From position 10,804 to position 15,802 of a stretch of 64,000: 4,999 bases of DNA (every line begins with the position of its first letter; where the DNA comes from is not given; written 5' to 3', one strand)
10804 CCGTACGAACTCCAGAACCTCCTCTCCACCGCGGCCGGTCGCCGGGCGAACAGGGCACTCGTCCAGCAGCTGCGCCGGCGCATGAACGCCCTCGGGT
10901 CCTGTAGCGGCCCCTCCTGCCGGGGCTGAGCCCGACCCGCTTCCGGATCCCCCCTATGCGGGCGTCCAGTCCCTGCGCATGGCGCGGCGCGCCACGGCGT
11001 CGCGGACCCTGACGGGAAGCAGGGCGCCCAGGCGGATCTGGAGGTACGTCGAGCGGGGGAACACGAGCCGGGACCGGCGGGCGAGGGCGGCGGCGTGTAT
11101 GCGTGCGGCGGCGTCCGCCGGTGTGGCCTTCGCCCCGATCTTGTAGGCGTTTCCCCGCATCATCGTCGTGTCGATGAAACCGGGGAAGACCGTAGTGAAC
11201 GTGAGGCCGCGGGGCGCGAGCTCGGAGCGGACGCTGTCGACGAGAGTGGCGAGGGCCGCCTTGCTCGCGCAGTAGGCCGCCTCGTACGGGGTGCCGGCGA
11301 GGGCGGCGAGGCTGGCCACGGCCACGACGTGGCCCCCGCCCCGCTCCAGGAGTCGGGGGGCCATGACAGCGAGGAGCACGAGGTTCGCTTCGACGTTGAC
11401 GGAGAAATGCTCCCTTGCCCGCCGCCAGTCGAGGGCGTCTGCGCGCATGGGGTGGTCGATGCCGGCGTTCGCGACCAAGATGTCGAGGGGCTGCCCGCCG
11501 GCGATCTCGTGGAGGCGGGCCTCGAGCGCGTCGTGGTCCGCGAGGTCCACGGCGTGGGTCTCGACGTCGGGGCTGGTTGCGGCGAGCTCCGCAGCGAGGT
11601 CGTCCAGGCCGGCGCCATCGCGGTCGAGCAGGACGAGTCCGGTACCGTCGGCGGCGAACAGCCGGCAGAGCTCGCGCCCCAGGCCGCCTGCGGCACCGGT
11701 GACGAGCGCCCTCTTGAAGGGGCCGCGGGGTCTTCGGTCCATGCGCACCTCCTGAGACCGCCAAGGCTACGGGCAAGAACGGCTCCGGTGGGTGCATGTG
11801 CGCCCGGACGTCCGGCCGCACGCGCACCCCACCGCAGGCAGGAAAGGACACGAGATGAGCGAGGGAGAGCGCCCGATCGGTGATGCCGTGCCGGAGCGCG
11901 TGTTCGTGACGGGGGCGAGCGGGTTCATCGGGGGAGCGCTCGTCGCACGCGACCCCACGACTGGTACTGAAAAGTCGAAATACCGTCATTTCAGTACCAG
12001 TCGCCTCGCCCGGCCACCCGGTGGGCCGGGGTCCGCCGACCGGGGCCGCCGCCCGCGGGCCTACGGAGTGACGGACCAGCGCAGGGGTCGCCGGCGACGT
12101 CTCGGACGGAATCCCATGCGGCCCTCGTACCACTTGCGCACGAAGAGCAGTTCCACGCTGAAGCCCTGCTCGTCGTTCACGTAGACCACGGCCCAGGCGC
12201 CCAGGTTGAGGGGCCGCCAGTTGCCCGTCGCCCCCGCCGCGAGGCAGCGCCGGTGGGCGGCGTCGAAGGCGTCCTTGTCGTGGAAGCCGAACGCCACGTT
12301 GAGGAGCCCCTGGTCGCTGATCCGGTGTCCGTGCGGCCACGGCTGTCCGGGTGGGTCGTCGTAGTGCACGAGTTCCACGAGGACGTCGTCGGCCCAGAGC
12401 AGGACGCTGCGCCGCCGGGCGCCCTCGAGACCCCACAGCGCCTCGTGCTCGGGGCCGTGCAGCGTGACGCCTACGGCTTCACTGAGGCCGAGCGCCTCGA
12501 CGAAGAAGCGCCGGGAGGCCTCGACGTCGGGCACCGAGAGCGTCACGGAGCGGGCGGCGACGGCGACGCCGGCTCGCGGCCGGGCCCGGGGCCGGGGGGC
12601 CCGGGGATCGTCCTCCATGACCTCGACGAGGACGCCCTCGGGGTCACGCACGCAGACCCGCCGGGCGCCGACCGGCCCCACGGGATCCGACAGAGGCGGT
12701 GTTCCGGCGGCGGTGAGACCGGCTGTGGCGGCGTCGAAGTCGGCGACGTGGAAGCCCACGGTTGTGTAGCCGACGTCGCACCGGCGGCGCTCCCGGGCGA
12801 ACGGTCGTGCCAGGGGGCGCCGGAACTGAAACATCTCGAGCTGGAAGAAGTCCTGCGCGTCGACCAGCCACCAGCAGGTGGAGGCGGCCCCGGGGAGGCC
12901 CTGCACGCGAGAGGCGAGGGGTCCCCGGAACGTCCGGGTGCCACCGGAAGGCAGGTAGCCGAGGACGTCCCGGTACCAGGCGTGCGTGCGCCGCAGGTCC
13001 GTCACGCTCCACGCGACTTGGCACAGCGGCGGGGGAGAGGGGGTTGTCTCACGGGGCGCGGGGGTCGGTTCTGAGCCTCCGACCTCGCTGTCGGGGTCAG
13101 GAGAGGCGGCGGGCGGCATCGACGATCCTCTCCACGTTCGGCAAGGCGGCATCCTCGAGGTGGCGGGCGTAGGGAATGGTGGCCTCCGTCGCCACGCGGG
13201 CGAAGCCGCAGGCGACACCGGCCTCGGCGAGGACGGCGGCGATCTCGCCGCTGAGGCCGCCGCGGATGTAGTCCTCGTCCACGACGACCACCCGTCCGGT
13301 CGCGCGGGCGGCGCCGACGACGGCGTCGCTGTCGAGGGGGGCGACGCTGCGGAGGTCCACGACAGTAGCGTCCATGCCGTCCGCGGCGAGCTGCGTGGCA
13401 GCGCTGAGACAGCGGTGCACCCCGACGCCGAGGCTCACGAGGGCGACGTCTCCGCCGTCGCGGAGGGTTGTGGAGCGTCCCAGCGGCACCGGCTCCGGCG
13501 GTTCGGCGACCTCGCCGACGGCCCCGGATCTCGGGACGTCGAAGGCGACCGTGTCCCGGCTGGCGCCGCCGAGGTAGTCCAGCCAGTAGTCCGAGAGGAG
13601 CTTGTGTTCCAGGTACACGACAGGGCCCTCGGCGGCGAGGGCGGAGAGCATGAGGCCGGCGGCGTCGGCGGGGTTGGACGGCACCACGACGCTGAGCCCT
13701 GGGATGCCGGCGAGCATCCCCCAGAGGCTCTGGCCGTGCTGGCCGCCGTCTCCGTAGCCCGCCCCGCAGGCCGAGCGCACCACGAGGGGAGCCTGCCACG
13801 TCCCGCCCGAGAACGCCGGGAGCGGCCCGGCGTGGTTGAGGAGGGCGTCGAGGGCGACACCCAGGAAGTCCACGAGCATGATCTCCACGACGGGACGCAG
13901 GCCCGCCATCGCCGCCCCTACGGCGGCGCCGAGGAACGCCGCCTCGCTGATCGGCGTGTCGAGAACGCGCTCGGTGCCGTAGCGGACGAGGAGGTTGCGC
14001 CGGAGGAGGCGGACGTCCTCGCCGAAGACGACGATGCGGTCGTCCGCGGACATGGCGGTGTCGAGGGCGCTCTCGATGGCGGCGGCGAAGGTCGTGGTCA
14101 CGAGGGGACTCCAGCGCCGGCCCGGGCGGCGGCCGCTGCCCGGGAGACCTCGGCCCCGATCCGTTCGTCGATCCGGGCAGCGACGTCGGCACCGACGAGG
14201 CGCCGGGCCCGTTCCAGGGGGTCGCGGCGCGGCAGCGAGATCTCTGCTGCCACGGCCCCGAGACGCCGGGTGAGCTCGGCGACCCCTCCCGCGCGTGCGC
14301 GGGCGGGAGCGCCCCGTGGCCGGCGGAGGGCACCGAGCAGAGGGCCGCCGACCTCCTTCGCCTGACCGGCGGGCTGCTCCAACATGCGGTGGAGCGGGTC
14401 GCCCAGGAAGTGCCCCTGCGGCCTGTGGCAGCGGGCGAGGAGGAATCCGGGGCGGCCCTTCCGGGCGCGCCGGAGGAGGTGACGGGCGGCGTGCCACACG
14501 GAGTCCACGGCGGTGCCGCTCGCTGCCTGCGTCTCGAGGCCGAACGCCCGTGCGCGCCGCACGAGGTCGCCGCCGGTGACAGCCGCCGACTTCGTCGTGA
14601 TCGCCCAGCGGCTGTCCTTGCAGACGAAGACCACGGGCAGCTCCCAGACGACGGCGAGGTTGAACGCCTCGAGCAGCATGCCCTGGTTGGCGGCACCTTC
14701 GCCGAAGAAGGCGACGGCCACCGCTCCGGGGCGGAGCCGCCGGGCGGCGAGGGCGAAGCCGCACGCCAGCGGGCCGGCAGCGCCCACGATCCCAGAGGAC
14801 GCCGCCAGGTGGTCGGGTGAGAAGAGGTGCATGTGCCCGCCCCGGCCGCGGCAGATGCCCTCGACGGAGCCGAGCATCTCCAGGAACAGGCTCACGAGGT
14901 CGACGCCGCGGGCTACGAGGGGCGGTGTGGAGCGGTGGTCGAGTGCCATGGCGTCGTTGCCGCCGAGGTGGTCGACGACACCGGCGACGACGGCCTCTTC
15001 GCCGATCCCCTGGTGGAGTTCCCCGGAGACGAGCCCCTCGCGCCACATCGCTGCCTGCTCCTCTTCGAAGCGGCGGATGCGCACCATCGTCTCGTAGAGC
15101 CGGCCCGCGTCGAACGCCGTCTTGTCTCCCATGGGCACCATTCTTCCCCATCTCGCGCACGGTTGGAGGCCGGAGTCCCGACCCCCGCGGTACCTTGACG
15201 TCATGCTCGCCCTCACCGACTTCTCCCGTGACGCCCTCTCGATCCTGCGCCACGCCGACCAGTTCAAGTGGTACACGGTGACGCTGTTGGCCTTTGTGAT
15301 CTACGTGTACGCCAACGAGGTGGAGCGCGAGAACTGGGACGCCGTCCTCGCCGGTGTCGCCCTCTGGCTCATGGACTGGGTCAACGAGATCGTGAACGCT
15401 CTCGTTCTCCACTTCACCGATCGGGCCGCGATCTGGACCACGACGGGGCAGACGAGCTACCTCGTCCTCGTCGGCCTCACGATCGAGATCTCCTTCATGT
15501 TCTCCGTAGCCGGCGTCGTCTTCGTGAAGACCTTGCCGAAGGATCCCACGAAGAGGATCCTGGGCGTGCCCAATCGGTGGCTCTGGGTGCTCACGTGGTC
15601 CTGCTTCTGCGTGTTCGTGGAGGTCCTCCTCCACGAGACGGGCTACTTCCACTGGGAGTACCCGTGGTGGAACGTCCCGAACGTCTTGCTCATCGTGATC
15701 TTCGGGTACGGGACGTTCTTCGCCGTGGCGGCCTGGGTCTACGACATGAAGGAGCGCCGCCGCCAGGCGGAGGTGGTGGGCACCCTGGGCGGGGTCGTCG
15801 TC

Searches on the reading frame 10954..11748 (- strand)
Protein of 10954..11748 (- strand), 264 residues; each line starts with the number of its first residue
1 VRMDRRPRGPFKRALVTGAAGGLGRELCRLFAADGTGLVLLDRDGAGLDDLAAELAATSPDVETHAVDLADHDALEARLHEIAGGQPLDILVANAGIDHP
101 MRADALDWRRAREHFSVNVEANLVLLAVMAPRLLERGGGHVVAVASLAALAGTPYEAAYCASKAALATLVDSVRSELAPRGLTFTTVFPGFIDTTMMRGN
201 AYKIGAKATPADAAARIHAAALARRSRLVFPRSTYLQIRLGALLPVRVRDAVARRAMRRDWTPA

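Call 22: search_protein_families(library=pfam, proteins=[window:10954-11748:-], max_evalue=0.00001)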
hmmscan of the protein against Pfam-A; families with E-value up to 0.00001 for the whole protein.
window:10954-11748:- (264 aa): 4 families
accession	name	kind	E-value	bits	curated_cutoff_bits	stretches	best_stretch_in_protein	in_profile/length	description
PF00106.31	adh_short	-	6.9e-41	140.3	26.6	1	12-198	1-188/195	short chain dehydrogenase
PF13561.12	adh_short_C2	-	7.7e-27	94.8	27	1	18-201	1-185/236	Enoyl-(Acyl carrier protein) reductase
PF08659.16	KR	-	6.4e-15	56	22.6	1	15-176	4-166/180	KR domain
PF01370.27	Epimerase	-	2e-06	27.8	20.9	1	14-172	1-155/240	NAD dependent epimerase/dehydratase family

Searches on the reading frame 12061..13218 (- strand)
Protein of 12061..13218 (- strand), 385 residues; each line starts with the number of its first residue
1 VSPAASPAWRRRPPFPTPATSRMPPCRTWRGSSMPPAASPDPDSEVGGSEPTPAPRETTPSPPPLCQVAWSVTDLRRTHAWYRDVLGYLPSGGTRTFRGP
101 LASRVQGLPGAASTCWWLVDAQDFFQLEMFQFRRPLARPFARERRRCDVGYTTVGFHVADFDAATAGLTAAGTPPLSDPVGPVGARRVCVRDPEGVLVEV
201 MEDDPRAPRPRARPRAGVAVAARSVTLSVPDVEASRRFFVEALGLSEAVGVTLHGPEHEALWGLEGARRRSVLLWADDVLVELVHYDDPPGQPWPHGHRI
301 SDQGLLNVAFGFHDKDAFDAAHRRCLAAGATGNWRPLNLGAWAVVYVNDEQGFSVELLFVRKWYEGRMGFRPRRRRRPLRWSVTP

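Call 22: search_protein_families(library=pfam, proteins=[window:12061-13218:-], max_evalue=0.00001)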
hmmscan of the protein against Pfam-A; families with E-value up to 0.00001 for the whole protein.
window:12061-13218:- (385 aa): 2 families
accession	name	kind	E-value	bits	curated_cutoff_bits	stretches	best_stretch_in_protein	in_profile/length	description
PF00903.31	Glyoxalase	-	8.8e-14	52.4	20.6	0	225-357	5-121/121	Glyoxalase/Bleomycin resistance protein/Dioxygenase superfamily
PF13669.12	Glyoxalase_4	-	1.2e-12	48.6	27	1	66-183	1-101/109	Glyoxalase/Bleomycin resistance protein/Dioxygenase superfamily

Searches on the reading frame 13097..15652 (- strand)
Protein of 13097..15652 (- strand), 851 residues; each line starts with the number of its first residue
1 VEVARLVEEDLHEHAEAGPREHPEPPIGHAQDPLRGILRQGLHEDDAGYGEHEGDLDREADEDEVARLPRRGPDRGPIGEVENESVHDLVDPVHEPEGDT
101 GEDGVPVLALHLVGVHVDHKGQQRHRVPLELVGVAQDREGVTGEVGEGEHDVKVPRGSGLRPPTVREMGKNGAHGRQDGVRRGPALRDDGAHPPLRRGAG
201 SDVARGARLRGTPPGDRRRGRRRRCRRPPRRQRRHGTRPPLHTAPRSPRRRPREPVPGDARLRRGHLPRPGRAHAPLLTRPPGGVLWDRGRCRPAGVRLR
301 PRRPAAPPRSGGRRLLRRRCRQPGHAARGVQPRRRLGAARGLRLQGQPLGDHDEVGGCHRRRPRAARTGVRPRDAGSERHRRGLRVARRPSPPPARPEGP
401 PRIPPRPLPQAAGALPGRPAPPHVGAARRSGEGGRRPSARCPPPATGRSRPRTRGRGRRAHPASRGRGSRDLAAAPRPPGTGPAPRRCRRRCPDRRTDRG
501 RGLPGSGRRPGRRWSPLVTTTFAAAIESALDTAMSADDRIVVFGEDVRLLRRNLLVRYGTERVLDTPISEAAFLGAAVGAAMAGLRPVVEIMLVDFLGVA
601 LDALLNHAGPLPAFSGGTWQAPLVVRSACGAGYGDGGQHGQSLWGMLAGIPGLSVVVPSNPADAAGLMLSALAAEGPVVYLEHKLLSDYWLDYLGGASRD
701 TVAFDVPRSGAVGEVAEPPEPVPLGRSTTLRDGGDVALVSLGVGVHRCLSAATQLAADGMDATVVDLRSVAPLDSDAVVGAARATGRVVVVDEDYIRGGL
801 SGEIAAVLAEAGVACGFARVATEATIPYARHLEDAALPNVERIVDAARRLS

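Call 22: search_protein_families(library=pfam, proteins=[window:13097-15652:-], max_evalue=0.00001)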
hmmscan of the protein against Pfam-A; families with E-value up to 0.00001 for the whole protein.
window:13097-15652:- (851 aa): 2 families
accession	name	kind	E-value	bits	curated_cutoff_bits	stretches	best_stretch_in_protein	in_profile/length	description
PF02779.29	Transket_pyr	-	1.2e-27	97.1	27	1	521-686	4-171/174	Transketolase, pyrimidine binding domain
PF02780.25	Transketolase_C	-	4.5e-27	94.9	25.9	1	727-843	3-124/124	Transketolase, C-terminal domain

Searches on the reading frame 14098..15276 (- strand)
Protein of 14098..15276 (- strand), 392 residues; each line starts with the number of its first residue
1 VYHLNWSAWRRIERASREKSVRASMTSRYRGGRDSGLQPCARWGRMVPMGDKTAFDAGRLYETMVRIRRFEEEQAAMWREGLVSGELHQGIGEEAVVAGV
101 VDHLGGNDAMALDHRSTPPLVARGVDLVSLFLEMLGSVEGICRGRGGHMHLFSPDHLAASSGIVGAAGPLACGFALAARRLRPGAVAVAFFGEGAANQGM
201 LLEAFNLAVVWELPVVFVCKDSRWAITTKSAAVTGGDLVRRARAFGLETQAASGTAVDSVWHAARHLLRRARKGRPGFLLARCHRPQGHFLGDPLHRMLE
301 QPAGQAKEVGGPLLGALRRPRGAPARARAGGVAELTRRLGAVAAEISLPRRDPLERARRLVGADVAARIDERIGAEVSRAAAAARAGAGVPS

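Call 22: search_protein_families(library=pfam, proteins=[window:14098-15276:-], max_evalue=0.00001)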
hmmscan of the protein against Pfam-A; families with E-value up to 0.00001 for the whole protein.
window:14098-15276:- (392 aa): 1 family
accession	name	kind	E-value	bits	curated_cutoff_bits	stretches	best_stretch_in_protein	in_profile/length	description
PF00676.26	E1_dh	-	3.6e-39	134.9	22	1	63-294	2-235/300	Dehydrogenase E1 component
